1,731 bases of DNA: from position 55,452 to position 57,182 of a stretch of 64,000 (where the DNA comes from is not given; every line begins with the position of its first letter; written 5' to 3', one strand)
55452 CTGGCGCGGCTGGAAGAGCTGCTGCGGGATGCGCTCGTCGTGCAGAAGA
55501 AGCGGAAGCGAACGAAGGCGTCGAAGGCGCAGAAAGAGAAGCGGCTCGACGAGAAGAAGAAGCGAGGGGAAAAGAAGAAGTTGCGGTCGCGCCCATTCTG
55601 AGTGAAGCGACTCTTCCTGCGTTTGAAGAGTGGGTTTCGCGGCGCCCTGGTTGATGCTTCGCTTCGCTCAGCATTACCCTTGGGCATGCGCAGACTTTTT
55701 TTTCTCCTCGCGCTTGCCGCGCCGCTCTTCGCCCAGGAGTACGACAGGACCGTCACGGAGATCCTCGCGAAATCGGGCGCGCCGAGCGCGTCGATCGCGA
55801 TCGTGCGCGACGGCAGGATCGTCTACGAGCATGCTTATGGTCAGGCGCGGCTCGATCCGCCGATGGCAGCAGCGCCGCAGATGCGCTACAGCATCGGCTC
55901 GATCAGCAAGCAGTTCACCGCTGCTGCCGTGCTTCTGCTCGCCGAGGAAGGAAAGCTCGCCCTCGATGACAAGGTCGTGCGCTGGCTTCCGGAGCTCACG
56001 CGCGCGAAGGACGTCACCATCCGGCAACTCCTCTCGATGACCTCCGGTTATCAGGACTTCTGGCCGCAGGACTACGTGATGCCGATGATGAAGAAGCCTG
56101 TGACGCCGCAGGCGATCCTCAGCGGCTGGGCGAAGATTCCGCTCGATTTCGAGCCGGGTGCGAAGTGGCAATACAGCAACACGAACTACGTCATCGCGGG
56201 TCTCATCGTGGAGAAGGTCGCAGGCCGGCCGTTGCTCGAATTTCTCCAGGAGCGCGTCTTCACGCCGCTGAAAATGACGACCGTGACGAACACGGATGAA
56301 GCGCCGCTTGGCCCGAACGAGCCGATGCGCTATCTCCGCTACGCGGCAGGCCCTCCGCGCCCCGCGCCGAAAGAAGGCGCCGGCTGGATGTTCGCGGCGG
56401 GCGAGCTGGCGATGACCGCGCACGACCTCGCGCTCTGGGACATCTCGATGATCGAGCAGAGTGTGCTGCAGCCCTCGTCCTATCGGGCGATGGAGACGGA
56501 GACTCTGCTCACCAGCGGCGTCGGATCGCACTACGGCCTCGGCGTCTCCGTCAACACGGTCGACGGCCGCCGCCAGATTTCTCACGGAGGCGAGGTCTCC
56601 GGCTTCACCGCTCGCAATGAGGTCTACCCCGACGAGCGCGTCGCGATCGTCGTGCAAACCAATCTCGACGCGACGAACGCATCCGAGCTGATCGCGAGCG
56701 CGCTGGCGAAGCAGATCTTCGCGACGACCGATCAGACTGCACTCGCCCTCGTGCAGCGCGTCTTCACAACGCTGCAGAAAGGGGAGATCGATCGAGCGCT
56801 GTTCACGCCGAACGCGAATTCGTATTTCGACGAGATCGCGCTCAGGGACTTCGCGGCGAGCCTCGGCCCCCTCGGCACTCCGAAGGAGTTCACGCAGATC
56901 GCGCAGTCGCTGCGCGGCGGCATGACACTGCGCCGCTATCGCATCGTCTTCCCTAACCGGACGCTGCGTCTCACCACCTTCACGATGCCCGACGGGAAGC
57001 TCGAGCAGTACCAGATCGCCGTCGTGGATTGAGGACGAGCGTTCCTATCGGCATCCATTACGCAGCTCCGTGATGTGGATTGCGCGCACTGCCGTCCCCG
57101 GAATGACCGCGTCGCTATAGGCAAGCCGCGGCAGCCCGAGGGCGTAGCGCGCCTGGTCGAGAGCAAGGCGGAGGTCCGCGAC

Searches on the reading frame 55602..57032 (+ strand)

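Call 83: search_protein_families(library=pfam, proteins=[window:55602-57032:+], max_evalue=0.0001)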
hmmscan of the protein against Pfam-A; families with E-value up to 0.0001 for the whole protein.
window:55602-57032:+ (476 aa): 1 family
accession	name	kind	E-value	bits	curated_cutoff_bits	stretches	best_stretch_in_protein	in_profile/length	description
PF00144.29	Beta-lactamase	-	3.1e-67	227.5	27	1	48-367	2-322/329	Beta-lactamase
